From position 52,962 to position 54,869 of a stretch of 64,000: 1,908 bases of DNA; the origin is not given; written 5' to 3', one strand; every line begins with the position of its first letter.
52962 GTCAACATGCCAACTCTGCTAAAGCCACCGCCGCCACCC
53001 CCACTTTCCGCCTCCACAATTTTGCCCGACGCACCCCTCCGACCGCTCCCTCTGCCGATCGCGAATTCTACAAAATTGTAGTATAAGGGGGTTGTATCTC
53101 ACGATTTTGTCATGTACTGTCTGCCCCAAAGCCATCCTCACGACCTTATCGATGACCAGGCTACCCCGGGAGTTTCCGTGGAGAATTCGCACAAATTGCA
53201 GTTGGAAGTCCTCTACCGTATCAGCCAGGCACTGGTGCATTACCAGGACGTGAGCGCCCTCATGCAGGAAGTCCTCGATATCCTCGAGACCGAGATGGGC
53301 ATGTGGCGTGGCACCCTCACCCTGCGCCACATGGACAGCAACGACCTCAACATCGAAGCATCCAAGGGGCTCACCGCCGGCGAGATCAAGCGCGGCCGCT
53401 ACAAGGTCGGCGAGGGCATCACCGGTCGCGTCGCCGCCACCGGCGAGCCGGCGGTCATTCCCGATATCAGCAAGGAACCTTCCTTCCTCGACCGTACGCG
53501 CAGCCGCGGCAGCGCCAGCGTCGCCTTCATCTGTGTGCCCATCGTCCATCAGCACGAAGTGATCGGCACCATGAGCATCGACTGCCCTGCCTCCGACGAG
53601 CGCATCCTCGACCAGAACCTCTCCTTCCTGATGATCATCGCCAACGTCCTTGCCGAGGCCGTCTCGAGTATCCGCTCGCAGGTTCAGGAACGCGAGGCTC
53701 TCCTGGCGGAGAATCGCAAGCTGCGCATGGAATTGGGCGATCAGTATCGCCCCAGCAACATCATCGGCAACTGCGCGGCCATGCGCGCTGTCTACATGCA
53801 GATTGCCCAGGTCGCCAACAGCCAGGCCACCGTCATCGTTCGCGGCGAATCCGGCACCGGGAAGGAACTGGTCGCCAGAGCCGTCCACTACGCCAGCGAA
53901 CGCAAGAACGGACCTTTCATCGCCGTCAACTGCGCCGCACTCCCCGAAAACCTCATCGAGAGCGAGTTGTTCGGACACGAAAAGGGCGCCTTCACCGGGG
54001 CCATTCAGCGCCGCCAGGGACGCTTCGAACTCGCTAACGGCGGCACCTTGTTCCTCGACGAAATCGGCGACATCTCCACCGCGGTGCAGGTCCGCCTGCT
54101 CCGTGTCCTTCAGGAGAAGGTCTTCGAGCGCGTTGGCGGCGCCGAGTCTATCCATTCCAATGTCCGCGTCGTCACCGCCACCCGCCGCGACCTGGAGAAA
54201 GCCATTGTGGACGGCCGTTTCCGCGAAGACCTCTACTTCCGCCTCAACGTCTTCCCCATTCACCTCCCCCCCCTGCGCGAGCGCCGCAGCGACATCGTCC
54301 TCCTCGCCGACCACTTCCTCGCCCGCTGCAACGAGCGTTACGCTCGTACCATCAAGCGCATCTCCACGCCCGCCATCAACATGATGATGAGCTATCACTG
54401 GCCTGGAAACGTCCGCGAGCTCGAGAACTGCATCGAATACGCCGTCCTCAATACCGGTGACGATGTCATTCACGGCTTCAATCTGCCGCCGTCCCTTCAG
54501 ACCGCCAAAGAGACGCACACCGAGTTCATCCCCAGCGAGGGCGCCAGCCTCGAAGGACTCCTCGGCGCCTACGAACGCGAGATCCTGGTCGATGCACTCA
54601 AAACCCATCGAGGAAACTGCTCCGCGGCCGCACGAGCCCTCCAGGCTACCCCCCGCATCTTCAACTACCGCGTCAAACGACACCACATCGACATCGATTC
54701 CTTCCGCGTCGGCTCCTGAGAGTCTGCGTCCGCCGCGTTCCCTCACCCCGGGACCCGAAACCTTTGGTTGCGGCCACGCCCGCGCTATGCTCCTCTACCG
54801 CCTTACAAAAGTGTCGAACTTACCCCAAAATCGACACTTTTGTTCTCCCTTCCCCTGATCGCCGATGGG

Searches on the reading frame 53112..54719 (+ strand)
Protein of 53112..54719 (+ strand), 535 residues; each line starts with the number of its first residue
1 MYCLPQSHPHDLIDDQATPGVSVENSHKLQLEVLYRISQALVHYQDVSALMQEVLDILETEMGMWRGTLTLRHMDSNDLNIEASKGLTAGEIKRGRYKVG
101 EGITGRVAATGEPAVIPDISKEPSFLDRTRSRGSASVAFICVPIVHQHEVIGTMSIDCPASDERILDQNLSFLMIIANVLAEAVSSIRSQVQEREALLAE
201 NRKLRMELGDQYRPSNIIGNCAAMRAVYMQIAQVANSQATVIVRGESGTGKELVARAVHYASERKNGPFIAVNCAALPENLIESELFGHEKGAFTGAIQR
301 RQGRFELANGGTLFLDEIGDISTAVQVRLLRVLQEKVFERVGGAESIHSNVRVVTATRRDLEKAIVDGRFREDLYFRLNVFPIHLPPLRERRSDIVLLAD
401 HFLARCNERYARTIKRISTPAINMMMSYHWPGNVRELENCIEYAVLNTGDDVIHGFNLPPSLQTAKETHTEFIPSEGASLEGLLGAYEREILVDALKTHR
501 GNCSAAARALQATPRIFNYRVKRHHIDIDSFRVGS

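Call 6: search_protein_families(library=pfam, proteins=[window:53112-54719:+])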
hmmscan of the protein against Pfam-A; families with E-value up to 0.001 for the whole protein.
window:53112-54719:+ (535 aa): 10 families
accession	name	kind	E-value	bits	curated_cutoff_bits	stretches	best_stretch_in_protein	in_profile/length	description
PF00158.32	Sigma54_activat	-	5.5e-73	244.6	20.2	1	217-384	1-168/168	Sigma-54 interaction domain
PF25601.1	AAA_lid_14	-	6.6e-27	93.6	27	1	389-470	1-82/87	AAA+ ATPase lid domain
PF14532.12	Sigma54_activ_2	-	4e-22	79.4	25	1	218-388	1-138/138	Sigma-54 interaction domain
PF01590.32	GAF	-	1.1e-15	58.7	22.4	1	47-184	2-133/133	GAF domain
PF13185.12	GAF_2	-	3.8e-13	50.3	28.6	1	46-184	3-135/136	GAF domain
PF13492.12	GAF_3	-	8.9e-08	33.1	27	1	49-185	4-128/129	GAF domain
PF07728.20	AAA_5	-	1.1e-07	32.4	22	1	241-354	2-118/139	AAA domain (dynein-related subfamily)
PF00004.35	AAA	-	1.2e-05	26.2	21.2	1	242-377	2-130/131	ATPase family associated with various cellular activities (AAA)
PF02954.25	HTH_8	-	3.9e-05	23.7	22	1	488-523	6-41/42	Bacterial regulatory protein, Fis family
PF07724.20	AAA_2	-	0.00041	20.9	27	1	238-343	3-109/166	AAA domain (Cdc48 subfamily)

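Call 10: find_homologous_proteins(query=window:53112-54719:+, max_evalue=1e-30)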
Query window:53112-54719:+ (535 aa): 8000 proteins with E <= 1e-30 among 8000 candidates; the best 120 are listed.
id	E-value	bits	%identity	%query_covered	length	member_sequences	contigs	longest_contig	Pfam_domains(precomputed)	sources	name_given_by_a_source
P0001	0.0e+0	1140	100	96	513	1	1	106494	PF13185.13,PF00158.33,PF25601.2,PF01590.33,PF02954.26,PF13492.13,PF00004.36,PF14532.13,PF07728.21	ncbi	-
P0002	3.5e-281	951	83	95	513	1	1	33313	PF13185.13,PF00158.33,PF25601.2,PF01590.33,PF13492.13,PF14532.13,PF07728.21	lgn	-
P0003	3.3e-235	800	70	95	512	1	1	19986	PF13185.13,PF00158.33,PF25601.2,PF01590.33,PF02954.26,PF14532.13,PF07728.21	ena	-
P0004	2.3e-234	797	70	95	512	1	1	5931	PF13185.13,PF00158.33,PF25601.2,PF01590.33,PF02954.26,PF14532.13,PF07728.21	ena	-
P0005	5.1e-233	792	70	94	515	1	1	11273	PF13185.13,PF00158.33,PF25601.2,PF01590.33,PF14532.13,PF07728.21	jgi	jgi:Nif-specific regulatory protein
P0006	1.4e-232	791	69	94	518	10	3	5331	PF13185.13,PF00158.33,PF25601.2,PF01590.33,PF13492.13,PF14532.13,PF07728.21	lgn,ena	-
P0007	2.9e-231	787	69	94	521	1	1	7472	PF13185.13,PF00158.33,PF25601.2,PF01590.33,PF02954.26,PF14532.13,PF07728.21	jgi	jgi:Nif-specific regulatory protein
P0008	9.4e-231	785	68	95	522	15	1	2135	PF13185.13,PF00158.33,PF25601.2,PF01590.33,PF13492.13,PF14532.13,PF07728.21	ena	-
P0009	3.9e-230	783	68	95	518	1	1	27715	PF13185.13,PF00158.33,PF25601.2,PF01590.33,PF14532.13,PF07728.21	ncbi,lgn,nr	ncbi:MAG: GAF domain-containing protein [Spartobacteria bacterium]|nr:GAF domain-containing protein 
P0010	6.6e-230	782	69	95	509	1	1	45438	PF13185.13,PF00158.33,PF07724.21,PF25601.2,PF01590.33,PF13492.13,PF14532.13,PF07728.21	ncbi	-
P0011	7.2e-230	782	67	96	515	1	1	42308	PF13185.13,PF00158.33,PF25601.2,PF01590.33,PF14532.13,PF07728.21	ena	-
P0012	9.5e-230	782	67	95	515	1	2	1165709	PF13185.13,PF00158.33,PF07724.21,PF25601.2,PF01590.33,PF00004.36,PF14532.13,PF07728.21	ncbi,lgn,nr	ncbi:MAG: sigma 54-interacting transcriptional regulator [Kiritimatiellae bacterium]|nr:sigma 54-int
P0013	1.4e-228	778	68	94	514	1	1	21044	PF13185.13,PF00158.33,PF25601.2,PF01590.33,PF13492.13,PF14532.13,PF07728.21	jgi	-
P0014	1.4e-228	778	68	95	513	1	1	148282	PF13185.13,PF00158.33,PF07724.21,PF25601.2,PF01590.33,PF02954.26,PF14532.13,PF07728.21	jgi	-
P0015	2.6e-228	777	69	94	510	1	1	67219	PF13185.13,PF00158.33,PF07724.21,PF25601.2,PF01590.33,PF13492.13,PF00004.36,PF14532.13,PF07728.21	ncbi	-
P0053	4.7e-224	763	66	95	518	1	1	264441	PF13185.13,PF00158.33,PF25601.2,PF01590.33,PF13492.13,PF14532.13,PF07728.21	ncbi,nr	ncbi:MAG: sigma 54-interacting transcriptional regulator [Lentisphaerae bacterium]|nr:sigma 54-inter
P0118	3.7e-220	750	68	94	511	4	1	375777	PF13185.13,PF00158.33,PF25601.2,PF01590.33,PF14532.13,PF07728.21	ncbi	-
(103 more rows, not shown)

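Call 11: search_protein_families(library=ncbifam, proteins=[window:53112-54719:+], max_evalue=0.01)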
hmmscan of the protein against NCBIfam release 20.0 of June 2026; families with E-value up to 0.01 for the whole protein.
window:53112-54719:+ (535 aa): 31 families (the best 25 are shown)
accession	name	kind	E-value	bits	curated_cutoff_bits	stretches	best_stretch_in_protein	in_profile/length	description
TIGR01817.1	nifA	equivalog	3.8e-158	527.6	528.85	1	29-530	2-533/534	nif-specific transcriptional activator NifA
NF008469.0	PRK11361.1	equivalog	2.7e-114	382.4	714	1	193-527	121-457/461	acetoacetate metabolism transcriptional regulator AtoC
NF003451.0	PRK05022.1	equivalog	1e-108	364.3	476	1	138-513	114-497/512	nitric oxide reductase transcriptional regulator NorR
TIGR01818.1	ntrC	equivalog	5e-108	361.8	558.6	1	199-493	118-412/463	nitrogen regulation protein NR(I)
TIGR02915.1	PEP_resp_reg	equivalog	5.5e-102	341.9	502.6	1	195-517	120-436/445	PEP-CTERM-box response regulator transcription factor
NF041552.1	TF_PrdR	equivalog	9.9e-102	341.1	795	1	210-522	264-574/577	sigma-54 dependent transcriptional regulator PrdR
NF038308.1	RNA_repair_RtcR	equivalog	1.7e-99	334.1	650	1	77-513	37-500/530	RNA repair transcriptional activator RtcR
NF041906.1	V4R_TF_MobR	exception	2.1e-96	323.6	999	1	206-523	223-543/544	phenol degradation transcriptional regulator MobR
NF007689.0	PRK10365.1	equivalog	4.4e-95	319.1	760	1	216-515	140-433/441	sigma-54-dependent response regulator transcription factor ZraR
NF011958.0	PRK15429.1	equivalog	1.3e-93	314.8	830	1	33-504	189-661/692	formate hydrogenlyase transcriptional activator FlhA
NF050807.1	TransRegFlbDCaul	equivalog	5.9e-93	312.2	750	1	216-520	119-434/454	sigma-54-dependent transcriptional regulator FlbD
NF041946.1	LuxO_transreg_Vib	equivalog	1.8e-87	294.1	800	1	206-470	125-388/463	quorum-sensing sigma-54 dependent transcriptional regulator LuxO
NF011695.0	PRK15115.1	equivalog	3.5e-87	293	763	1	205-532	125-444/445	two-component system response regulator GlrR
TIGR02974.1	phageshock_pspF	equivalog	4.6e-87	292.4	443.55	1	217-452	1-239/336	phage shock protein operon transcriptional activator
NF008176.1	PRK10923.1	equivalog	4.2e-86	289.4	620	1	214-469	137-392/469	nitrogen regulation protein NR(I)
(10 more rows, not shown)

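Call 14: find_related_loci(query=A1, collection=genome_contigs, flank=4000)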
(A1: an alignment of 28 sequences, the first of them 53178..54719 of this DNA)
Query A1 (513 aa) in genome_contigs; peptide patterns used: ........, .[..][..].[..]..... (x = any residue, [..] = any of these).
600 stretches matched a pattern (row limit reached: there are more); 600 encode a relative of the query (tblastn E <= 1e-3); the best 80 are kept; 80 distinct loci.
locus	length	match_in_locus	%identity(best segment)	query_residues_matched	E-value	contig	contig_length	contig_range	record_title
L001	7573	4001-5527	63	8-513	0e+0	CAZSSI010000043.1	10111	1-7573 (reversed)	MAG TPA_asm: uncultured Verrucomicrobiota bacterium isolate SRP272421_co2_364 genome assembly, contig: NODE_24440_length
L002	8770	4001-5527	54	7-510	2e-178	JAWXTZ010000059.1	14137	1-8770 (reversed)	MAG: Akkermansia sp. isolate FM_36_G121_V NODE_1695_length_14138_cov_1.894129, whole genome shotgun sequence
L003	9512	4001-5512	53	8-510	1e-176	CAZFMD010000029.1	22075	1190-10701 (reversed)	MAG TPA_asm: uncultured Spirochaetaceae bacterium isolate binchicken_co334_238 genome assembly, contig: NODE_3951_length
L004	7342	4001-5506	50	8-510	4e-170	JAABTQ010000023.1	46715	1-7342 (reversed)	MAG: Desulfobacteraceae bacterium isolate S24.Bin046 Scaffold_23, whole genome shotgun sequence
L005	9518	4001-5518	51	8-511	7e-170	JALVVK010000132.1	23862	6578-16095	MAG: Deltaproteobacteria bacterium isolate M10_metabat1_scaf2bin.021 M10_NODE_815_length_23862_cov_9.916621, whole genom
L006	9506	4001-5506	51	8-510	2e-163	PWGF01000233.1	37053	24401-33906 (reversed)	MAG: Spirochaetaceae bacterium isolate T1Sed10_196 T1-Sed10-C684, whole genome shotgun sequence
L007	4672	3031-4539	50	8-510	4e-166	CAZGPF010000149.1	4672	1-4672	MAG TPA_asm: uncultured Desulfosarcinaceae bacterium isolate binchicken_co397_9 genome assembly, contig: NODE_1638_lengt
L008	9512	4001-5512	47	9-511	6e-157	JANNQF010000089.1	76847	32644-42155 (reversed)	MAG: Deltaproteobacteria bacterium isolate SOY_31_metabat_54 SOY_31_k141_2822274, whole genome shotgun sequence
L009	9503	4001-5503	49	9-511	7e-155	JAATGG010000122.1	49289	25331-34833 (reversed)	MAG: Acidobacteriales bacterium isolate bin_312 k141_4608375, whole genome shotgun sequence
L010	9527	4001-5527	50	1-510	3e-151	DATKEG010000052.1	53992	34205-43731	MAG TPA_asm: Vicinamibacteria bacterium isolate SMAG_U14493 k141_2924057, whole genome shotgun sequence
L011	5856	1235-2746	47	8-511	1e-150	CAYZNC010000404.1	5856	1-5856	MAG TPA_asm: uncultured Bacteroidales bacterium isolate binchicken_co50_368 genome assembly, contig: NODE_19671_length_5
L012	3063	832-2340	45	8-511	2e-154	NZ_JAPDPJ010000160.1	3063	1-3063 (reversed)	Plebeiibacterium sediminum strain AAT scaffold_160_length=3064, whole genome shotgun sequence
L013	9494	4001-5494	44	9-510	9e-137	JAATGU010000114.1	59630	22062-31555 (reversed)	MAG: Bacteroidales bacterium isolate bin_67 k141_15492676, whole genome shotgun sequence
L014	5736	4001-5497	44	8-510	4e-132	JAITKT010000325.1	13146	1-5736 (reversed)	MAG: Deltaproteobacteria bacterium isolate Pcl387_bin74 k119_1902024, whole genome shotgun sequence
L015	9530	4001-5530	43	7-504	9e-124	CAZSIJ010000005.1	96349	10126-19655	MAG TPA_asm: uncultured Desulfobulbus sp. isolate binchicken_co2_65 genome assembly, contig: NODE_91_length_96349_cov_12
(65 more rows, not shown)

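Call 17: find_encoding_contigs(protein=P0001, flank=3000, max_places=2)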
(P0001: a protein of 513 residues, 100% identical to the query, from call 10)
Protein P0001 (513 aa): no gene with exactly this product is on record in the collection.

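Call 18: find_encoding_contigs(protein=P0002, flank=4000, max_places=2)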
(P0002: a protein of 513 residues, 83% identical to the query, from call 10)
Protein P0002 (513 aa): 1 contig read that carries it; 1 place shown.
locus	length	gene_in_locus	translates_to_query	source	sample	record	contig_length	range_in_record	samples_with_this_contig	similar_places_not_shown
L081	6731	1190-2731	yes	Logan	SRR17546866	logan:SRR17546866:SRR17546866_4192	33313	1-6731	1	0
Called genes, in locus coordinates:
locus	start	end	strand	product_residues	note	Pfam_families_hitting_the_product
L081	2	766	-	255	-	?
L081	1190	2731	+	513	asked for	PF01590:GAF, PF13185:GAF_2, PF13492:GAF_3 (weak), PF00158:Sigma54_activat, PF14532:Sigma54_activ_2, PF07728:AAA_5, PF25601:AAA_lid_14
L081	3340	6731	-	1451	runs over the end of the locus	-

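Call 19: find_encoding_contigs(protein=P0003, flank=4000, max_places=2)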
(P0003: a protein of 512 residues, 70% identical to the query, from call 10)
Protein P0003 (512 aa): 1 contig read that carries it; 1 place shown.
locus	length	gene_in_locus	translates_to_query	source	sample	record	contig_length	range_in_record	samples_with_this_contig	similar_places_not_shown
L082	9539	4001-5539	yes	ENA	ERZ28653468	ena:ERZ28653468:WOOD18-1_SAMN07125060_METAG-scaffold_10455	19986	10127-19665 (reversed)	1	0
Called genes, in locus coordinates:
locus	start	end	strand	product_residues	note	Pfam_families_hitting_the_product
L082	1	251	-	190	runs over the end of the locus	?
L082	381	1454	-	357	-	PF01408:GFO_IDH_MocA, PF22725:GFO_IDH_MocA_C3 (faint)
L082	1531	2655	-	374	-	PF00155:Aminotran_1_2, PF01041:DegT_DnrJ_EryC1, PF01053:Cys_Met_Meta_PP, PF01212:Beta_elim_lyase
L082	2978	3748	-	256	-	-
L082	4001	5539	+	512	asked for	PF01590:GAF, PF13185:GAF_2, PF00158:Sigma54_activat, PF14532:Sigma54_activ_2, PF07728:AAA_5, PF25601:AAA_lid_14, PF02954:HTH_8 (weak)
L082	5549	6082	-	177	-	PF01995:NRD1_2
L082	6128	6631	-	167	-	PF08461:WHD_RNase_R, PF01995:NRD1_2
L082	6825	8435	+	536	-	PF01645:Glu_synthase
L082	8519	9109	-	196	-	PF00702:Hydrolase, PF12710:HAD (weak), PF13419:HAD_2, PF13242:Hydrolase_like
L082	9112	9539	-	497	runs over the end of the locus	PF14691:Fer4_20, PF13738:Pyr_redox_3 (faint), PF07992:Pyr_redox_2, PF00070:Pyr_redox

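Call 29: search_protein_families(library=pfam, proteins=[L082:2978-3748:-], max_evalue=1)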
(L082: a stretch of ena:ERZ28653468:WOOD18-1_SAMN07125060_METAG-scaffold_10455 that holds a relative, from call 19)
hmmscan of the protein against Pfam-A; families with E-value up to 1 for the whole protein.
L082:2978-3748:- (256 aa): 1 family
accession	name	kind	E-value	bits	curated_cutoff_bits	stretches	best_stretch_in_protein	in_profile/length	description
PF12349.14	Sterol-sensing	-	0.3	11.4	22.3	1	32-58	34-60/153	Sterol-sensing domain of SREBP cleavage-activation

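Call 46: search_solved_structures(query=window:53178-54719:+, max_evalue=1e-10)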
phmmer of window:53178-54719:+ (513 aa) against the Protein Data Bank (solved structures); distinct sequences matched with E-value up to 1e-10: 39.
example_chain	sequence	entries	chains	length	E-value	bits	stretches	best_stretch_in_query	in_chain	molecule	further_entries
9qq6_C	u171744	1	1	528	3.3e-110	372.4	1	5-504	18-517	Nif-specific regulatory protein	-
1ojl_A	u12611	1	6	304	1.4e-87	297.7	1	193-494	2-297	TRANSCRIPTIONAL REGULATORY PROTEIN ZRAR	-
26jl_A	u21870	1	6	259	6.6e-83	282.3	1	191-437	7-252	Flagellar regulatory protein A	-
6j7e_A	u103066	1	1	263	1.3e-81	278.1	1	191-431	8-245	Nitrogen assimilation regulatory protein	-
6jdi_A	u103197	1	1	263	1.3e-81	278.1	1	191-431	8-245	Nitrogen assimilation regulatory protein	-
7ejw_C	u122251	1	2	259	1.4e-81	278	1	191-426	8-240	Transcriptional regulator FleQ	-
6jdl_A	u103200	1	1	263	1.8e-81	277.6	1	191-431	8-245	Nitrogen assimilation regulatory protein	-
5exp_A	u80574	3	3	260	2.3e-81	277.3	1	194-425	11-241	Transcriptional regulator FleQ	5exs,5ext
5exx_A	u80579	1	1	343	2.6e-81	277.1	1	194-439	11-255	Transcriptional regulator FleQ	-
8p53_C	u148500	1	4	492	3.9e-81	276.5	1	194-438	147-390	Transcriptional regulator FleQ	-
8pb9_D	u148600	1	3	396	4.6e-81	276.2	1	194-425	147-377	Transcriptional regulator FleQ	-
4l4u_A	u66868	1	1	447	3.4e-74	253.6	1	163-426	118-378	Transcriptional regulator (NtrC family)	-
1ny5_A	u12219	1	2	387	5.2e-74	253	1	162-426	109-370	transcriptional regulator (NtrC family)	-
4ly6_A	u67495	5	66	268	2.2e-73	250.9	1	178-426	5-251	Transcriptional regulator (NtrC family)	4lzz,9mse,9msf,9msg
5ep0_A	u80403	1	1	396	2.4e-73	250.8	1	172-441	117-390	Putative repressor protein luxO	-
4g3k_A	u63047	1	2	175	4.8e-23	84.9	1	6-175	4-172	Transcriptional regulator nlh1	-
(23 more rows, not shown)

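Call 53: find_encoding_contigs(protein=P0012, flank=3500, max_places=1)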
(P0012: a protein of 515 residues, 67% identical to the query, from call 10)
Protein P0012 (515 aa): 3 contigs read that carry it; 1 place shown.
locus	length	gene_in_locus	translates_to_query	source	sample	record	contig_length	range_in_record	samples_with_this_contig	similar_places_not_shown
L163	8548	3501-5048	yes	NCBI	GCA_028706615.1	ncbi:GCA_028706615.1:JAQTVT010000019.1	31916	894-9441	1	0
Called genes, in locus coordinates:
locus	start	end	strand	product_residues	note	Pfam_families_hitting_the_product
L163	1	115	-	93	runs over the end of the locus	PF12728:HTH_17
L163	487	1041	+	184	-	-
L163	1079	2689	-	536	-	-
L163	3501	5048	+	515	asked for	PF01590:GAF, PF13185:GAF_2, PF00158:Sigma54_activat, PF14532:Sigma54_activ_2, PF00004:AAA (weak), PF07724:AAA_2 (weak), PF07728:AAA_5, PF25601:AAA_lid_14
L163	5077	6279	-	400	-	PF00988:CPSase_sm_chain, PF00117:GATase, PF07722:Peptidase_C26 (weak)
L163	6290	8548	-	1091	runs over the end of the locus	PF25596:CPSase_L_D1, PF02786:CPSase_L_D2, PF02787:CPSase_L_D3, PF25596:CPSase_L_D1, PF02786:CPSase_L_D2, PF02222:ATP-grasp, PF15632:ATPgrasp_Ter (weak), PF02142:MGS, +4 more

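Call 54: find_encoding_contigs(protein=P0053, flank=3500, max_places=1)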
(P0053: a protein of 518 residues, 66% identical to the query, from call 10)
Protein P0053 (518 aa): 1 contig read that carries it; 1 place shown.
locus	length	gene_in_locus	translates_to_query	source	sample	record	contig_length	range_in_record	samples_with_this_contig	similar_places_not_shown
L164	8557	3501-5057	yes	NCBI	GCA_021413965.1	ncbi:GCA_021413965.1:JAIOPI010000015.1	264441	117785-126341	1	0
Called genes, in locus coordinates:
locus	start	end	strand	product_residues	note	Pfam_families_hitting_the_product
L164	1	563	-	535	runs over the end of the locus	PF06418:CTP_synth_N, PF00117:GATase, PF07722:Peptidase_C26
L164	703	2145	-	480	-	PF13230:GATase_4, PF13522:GATase_6, PF13537:GATase_7, PF00156:Pribosyltran (weak)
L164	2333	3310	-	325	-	-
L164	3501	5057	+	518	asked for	PF01590:GAF, PF13185:GAF_2, PF13492:GAF_3 (weak), PF00158:Sigma54_activat, PF14532:Sigma54_activ_2, PF07728:AAA_5, PF25601:AAA_lid_14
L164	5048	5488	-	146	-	-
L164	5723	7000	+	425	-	PF00072:Response_reg, PF00158:Sigma54_activat, PF14532:Sigma54_activ_2, PF25601:AAA_lid_14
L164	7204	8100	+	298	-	PF05359:DUF748, PF05170:AsmA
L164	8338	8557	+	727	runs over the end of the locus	PF12437:GSIII_N, PF00120:Gln-synt_C, PF18318:Gln-synt_C-ter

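Call 55: find_encoding_contigs(protein=P0118, flank=3500, max_places=1)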
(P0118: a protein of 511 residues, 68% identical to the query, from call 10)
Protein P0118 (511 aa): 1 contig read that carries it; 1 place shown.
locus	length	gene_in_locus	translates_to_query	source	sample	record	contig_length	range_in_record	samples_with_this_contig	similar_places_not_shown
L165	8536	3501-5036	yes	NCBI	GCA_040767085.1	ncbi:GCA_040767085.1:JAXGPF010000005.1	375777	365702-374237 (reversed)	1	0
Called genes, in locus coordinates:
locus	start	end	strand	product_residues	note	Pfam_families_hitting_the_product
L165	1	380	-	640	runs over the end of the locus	?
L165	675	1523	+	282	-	PF01261:AP_endonuc_2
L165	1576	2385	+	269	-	PF02649:GCHY-1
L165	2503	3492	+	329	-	-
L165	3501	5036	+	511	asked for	PF01590:GAF, PF13185:GAF_2, PF00158:Sigma54_activat, PF14532:Sigma54_activ_2, PF07728:AAA_5, PF25601:AAA_lid_14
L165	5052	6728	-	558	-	PF02690:Na_Pi_cotrans, PF01895:PhoU (faint)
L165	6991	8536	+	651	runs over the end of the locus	-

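Call 56: find_encoding_contigs(protein=P0010, flank=3500, max_places=1)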
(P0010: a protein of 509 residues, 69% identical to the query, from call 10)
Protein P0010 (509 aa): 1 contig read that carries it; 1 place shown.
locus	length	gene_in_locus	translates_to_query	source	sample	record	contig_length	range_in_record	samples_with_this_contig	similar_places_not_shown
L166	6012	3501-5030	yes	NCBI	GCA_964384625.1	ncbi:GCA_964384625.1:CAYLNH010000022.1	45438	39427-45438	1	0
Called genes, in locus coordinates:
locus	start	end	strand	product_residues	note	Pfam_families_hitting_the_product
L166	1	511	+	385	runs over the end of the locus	PF01408:GFO_IDH_MocA, PF02894:GFO_IDH_MocA_C, PF22725:GFO_IDH_MocA_C3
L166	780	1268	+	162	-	-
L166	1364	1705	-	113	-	PF00543:P-II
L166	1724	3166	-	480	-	PF00909:Ammonium_transp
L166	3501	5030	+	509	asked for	PF01590:GAF, PF13185:GAF_2, PF13492:GAF_3, PF00158:Sigma54_activat, PF14532:Sigma54_activ_2, PF07724:AAA_2 (weak), PF07728:AAA_5, PF25601:AAA_lid_14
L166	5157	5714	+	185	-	PF00027:cNMP_binding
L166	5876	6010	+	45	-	?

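Call 75: list_cluster_members(proteins=[P0001, P0002, P0010])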
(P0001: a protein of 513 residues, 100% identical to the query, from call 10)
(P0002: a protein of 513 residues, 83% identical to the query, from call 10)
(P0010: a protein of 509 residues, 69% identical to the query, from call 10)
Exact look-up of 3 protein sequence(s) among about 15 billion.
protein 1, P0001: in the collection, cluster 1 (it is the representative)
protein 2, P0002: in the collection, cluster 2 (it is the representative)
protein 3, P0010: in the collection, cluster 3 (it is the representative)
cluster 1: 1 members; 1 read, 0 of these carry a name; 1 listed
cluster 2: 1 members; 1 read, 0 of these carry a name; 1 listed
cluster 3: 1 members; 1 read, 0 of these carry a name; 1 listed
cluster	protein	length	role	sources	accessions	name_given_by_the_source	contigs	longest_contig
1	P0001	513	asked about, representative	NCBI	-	-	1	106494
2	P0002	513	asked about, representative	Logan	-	-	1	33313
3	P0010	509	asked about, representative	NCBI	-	-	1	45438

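Call 82: search_protein_families(library=pfam, proteins=[L164:2333-3310:-, L163:1079-2689:-], max_evalue=0.01)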
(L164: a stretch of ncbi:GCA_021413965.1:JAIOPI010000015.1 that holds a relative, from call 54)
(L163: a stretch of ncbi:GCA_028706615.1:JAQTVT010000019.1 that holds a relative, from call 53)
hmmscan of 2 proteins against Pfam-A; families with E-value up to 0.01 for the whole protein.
L164:2333-3310:- (325 aa): 0 families

L163:1079-2689:- (536 aa): 0 families

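Call 87: search_protein_families(library=pfam, proteins=[L003:5722-7146:+, L081:2-922:-], max_evalue=0.001)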
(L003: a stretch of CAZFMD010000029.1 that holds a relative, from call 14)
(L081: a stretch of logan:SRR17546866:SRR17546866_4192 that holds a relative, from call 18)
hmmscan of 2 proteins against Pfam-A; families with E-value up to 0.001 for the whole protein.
L003:5722-7146:+ (474 aa): 2 families
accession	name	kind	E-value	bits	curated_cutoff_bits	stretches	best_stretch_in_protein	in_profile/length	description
PF00120.29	Gln-synt_C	-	1.5e-133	445.6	24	1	107-471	2-344/344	Glutamine synthetase, catalytic domain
PF03951.24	Gln-synt_N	-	7.9e-30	102.7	33.4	1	18-99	1-82/82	Glutamine synthetase, beta-Grasp domain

L081:2-922:- (307 aa): 1 family
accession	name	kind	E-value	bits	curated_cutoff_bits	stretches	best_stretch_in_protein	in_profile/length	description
PF00909.26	Ammonium_transp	-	4e-63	214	23.2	1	92-307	1-211/399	Ammonium Transporter Family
